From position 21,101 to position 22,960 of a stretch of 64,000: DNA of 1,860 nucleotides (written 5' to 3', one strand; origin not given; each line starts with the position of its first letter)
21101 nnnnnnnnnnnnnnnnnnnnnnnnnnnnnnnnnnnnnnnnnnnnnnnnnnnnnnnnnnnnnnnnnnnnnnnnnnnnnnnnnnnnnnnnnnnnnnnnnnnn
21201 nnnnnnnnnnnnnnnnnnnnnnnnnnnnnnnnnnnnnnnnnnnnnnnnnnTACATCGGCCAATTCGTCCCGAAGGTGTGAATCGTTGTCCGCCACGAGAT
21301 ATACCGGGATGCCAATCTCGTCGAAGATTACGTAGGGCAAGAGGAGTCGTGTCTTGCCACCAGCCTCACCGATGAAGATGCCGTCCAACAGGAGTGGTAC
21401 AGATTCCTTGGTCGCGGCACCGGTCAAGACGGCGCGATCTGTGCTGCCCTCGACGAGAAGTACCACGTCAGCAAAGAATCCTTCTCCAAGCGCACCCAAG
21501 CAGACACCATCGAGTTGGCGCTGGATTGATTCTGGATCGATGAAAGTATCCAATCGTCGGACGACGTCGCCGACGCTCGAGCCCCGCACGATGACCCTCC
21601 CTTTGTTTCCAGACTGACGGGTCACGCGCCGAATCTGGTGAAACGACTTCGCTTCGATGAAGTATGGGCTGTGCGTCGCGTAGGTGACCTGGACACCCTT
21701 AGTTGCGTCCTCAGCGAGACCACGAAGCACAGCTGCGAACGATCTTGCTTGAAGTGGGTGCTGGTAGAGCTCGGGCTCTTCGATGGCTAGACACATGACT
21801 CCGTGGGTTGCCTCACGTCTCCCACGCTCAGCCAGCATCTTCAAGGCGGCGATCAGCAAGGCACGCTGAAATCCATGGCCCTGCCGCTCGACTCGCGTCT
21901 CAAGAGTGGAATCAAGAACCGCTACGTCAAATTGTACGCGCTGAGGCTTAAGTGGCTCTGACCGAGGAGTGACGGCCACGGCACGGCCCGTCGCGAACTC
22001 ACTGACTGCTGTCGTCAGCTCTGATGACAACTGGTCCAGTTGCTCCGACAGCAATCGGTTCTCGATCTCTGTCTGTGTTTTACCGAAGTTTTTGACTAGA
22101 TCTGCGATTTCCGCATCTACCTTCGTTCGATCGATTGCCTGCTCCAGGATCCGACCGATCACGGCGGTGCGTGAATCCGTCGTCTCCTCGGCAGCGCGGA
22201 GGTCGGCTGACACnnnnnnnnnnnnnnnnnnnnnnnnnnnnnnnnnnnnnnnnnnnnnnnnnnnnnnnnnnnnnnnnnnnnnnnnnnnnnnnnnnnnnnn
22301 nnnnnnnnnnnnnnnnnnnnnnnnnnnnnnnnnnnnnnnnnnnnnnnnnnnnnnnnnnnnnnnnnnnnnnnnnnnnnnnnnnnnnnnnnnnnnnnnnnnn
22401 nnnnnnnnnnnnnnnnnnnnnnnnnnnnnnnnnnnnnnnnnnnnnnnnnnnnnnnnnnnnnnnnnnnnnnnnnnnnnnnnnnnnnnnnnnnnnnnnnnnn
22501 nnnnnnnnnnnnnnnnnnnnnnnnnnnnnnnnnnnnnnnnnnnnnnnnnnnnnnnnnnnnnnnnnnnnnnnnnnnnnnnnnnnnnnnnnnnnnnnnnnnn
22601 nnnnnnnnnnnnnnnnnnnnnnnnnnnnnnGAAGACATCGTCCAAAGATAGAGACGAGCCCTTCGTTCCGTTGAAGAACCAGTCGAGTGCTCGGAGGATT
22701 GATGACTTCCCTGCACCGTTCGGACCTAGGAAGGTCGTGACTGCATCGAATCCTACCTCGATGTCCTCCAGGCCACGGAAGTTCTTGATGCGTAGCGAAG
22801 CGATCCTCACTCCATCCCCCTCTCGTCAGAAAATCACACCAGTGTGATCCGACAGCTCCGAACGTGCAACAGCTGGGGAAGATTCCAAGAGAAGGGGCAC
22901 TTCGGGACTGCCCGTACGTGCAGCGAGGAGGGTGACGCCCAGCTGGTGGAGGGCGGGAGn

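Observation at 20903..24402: Candidate undescribed two-nuclease module: an unknown 480-aa PD-(D/E)xK-like protein upstream of an OLD-family ATPase-Toprim nuclease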

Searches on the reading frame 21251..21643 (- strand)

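Call 82: search_protein_families(library=padloc, proteins=[window:21251-21643:-], max_evalue=0.01)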
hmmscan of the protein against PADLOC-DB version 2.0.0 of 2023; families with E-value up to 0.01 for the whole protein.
window:21251-21643:- (131 aa): 15 families
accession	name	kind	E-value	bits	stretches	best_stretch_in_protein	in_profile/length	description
PDLC02358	Old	-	5.3e-08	30.1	1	49-125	375-452/578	Old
PDLC00085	GajA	-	2.2e-07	28.1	1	52-127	372-447/580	AAA ATPase domain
PDLC00094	GajA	-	5.3e-07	26.5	1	41-123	375-456/569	AAA ATPase domain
PDLC00067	GajA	-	1.7e-06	24.8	1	28-129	366-468/604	AAA ATPase domain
PDLC04168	GajA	-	3.3e-05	20.8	1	51-125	357-435/570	-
PDLC00070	GajA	-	7.3e-05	19.6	1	53-122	382-450/596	AAA ATPase domain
PDLC00065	GajA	-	0.00041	17.2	1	56-123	441-507/670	AAA ATPase domain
PDLC00068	GajA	-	0.0007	16.6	1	56-123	269-335/545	AAA ATPase domain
PDLC00081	GajA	-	0.00092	16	1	51-122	365-435/574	AAA ATPase domain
PDLC00075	GajA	-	0.001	15.7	1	57-122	355-422/536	AAA ATPase domain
PDLC00095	GajA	-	0.0066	13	1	56-123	503-569/752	AAA ATPase domain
PDLC00066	GajA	-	0.0086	12.7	0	54-122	367-434/567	AAA ATPase domain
PDLC00062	GajA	-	0.0088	12.5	1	49-91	456-498/639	AAA ATPase domain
PDLC00079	GajA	-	0.0096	12.7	0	54-123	455-531/702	AAA ATPase domain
PDLC00093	GajA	-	0.0099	12.6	0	56-123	492-558/736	AAA ATPase domain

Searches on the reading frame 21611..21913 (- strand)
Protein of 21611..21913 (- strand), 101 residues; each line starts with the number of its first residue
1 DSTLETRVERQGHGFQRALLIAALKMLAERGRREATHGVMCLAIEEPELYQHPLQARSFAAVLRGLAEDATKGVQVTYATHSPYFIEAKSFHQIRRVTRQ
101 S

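Call 83: search_protein_families(library=padloc, proteins=[window:21611-21913:-], max_evalue=0.001)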
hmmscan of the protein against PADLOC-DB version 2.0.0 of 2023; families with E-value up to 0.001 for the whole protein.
window:21611-21913:- (101 aa): 36 families (the best 25 are shown)
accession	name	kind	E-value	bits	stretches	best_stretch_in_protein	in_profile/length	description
PDLC02358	Old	-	2.1e-20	71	1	5-98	250-341/578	Old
PDLC02979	AriA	-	2.4e-19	68.4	1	5-86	294-373/373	-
PDLC00096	GajA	-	3.9e-10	37.1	1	6-99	259-350/630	AAA ATPase domain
PDLC02980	AriA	-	3.5e-08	31.8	1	12-87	239-304/304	-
PDLC04033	PD-T4-4_A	-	1.7e-07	28.8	1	41-86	328-370/460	-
PDLC00062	GajA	-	2.1e-07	27.7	1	24-99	291-357/639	AAA ATPase domain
PDLC00065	GajA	-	6.3e-07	26.5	1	22-99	316-400/670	AAA ATPase domain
PDLC04182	HEC-01A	-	8.5e-07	26.3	1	40-99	307-364/406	-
PDLC04178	HEC-01A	-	9.7e-07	26.1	1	34-93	283-338/399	-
PDLC00063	GajA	-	1.3e-06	25.3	1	31-97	337-411/679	AAA ATPase domain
PDLC00084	GajA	-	2.4e-06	24.7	1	7-87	112-186/431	AAA ATPase domain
PDLC00064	GajA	-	2.5e-06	24.7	1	7-93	98-180/464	AAA ATPase domain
PDLC00071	GajA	-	2.5e-06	24.6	1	7-95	245-331/588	AAA ATPase domain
PDLC00088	GajA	-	3.8e-06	24.9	1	29-100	24-102/372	AAA ATPase domain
PDLC00070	GajA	-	5.9e-06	23.2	1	13-86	265-337/596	AAA ATPase domain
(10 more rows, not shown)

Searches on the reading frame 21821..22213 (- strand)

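Call 82: search_protein_families(library=padloc, proteins=[window:21821-22213:-], max_evalue=0.01)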
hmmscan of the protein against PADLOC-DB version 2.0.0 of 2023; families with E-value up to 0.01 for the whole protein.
window:21821-22213:- (131 aa): 3 families
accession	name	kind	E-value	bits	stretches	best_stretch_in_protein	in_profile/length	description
PDLC02358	Old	-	2e-10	38.1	1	8-129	152-274/578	Old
PDLC02979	AriA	-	0.0005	18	1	10-131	211-320/373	-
PDLC00075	GajA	-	0.0014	15.3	1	3-89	144-226/536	AAA ATPase domain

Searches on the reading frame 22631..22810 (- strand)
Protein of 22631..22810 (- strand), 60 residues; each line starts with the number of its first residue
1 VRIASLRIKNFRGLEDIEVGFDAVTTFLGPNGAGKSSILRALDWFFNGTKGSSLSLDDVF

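Call 83: search_protein_families(library=padloc, proteins=[window:22631-22810:-], max_evalue=0.001)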
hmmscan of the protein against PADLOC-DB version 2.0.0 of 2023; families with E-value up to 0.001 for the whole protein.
window:22631-22810:- (60 aa): 107 families (the best 25 are shown)
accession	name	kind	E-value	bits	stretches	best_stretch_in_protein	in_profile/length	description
PDLC02979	AriA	-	7.4e-19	66.8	1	1-49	1-50/373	-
PDLC02358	Old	-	5.8e-13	46.5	1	1-53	2-54/578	Old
PDLC00067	GajA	-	8.4e-13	45.6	1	2-60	4-61/604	AAA ATPase domain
PDLC02981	AriAB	-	2.8e-12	44.1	1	1-44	1-45/694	-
PDLC04135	mad3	-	2.9e-12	44.8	1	2-50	1-50/374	mads_3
PDLC00271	PtuA1|PtuA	-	2e-11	42.1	1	1-45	1-46/421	AAA ATPase domain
PDLC02915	ATPase-Toprim_I-B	-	3.2e-11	40.7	1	1-52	1-52/623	-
PDLC04541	PDC-M25A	-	5.1e-11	40.3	1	3-51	2-50/380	-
PDLC00085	GajA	-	5.4e-11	40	1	1-50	1-51/580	AAA ATPase domain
PDLC00069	GajA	-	1.3e-10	38.4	1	1-59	1-60/687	AAA ATPase domain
PDLC04178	HEC-01A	-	1.5e-10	38.7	1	2-44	8-50/399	-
PDLC00090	GajA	-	1.5e-10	38.5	1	1-49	1-51/659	AAA ATPase domain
PDLC00093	GajA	-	1.6e-10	38.4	1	1-58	1-57/736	AAA ATPase domain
PDLC00278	PtuA1|PtuA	-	2.1e-10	38.5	1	1-44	1-45/436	AAA ATPase domain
PDLC04183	HEC-01A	-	2.4e-10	38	1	2-45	4-47/402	-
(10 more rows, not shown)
